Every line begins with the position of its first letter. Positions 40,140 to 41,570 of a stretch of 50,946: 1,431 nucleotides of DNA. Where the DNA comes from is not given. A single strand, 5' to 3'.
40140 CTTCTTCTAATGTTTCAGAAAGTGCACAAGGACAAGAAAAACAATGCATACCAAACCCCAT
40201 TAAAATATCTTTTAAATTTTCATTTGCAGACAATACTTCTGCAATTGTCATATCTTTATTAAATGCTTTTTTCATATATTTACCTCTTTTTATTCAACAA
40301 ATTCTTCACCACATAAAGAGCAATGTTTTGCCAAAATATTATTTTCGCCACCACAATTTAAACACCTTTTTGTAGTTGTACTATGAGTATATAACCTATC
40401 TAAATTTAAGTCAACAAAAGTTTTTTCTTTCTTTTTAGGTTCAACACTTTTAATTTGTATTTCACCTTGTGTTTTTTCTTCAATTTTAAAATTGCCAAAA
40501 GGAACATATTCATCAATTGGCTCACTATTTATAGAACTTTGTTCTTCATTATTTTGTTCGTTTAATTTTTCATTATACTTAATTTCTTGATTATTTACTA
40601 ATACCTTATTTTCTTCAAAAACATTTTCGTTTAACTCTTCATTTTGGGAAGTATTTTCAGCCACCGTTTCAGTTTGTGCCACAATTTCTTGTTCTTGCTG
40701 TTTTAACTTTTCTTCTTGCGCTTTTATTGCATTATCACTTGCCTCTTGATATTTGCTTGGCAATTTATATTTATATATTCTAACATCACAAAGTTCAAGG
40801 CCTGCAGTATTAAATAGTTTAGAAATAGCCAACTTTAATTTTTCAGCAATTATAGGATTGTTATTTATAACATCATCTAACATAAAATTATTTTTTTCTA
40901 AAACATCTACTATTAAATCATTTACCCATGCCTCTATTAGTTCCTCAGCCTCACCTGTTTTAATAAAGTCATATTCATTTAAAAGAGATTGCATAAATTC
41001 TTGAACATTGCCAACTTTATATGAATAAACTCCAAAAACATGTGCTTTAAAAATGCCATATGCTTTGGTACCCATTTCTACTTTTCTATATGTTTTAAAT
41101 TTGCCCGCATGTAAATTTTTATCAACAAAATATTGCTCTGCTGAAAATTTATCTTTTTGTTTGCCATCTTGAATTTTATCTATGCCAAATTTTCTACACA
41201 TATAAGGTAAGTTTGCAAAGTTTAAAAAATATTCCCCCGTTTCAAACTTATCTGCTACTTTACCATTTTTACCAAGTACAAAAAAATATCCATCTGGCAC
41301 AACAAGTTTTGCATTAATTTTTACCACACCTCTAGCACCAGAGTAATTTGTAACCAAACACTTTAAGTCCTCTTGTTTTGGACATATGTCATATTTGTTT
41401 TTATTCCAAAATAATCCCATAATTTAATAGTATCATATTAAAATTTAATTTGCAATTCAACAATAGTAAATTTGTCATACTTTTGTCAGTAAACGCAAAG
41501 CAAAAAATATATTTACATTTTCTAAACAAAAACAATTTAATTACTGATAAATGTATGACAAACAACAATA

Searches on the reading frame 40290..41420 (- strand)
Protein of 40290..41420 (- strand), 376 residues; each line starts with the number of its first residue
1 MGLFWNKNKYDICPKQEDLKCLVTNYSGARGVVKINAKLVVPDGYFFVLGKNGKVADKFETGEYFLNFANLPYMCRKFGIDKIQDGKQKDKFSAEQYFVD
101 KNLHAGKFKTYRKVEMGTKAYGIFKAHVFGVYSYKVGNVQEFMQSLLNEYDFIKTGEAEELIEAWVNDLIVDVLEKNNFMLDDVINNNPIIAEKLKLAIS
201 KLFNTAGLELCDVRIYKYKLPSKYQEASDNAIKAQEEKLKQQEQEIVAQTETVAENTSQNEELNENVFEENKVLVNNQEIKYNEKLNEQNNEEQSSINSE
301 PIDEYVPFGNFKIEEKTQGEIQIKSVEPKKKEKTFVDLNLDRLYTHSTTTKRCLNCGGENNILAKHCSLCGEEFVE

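Call 8: search_protein_families(library=pfam, proteins=[window:40290-41420:-])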
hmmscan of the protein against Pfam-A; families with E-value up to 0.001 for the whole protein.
window:40290-41420:- (376 aa): 2 families
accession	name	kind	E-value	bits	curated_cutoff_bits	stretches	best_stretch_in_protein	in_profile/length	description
PF13421.11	Band_7_1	-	3.1e-20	73.2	24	1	32-230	10-205/211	SPFH domain-Band 7 family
PF01145.31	Band_7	-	2.9e-11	44.2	23.6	1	124-251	58-175/176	SPFH domain / Band 7 family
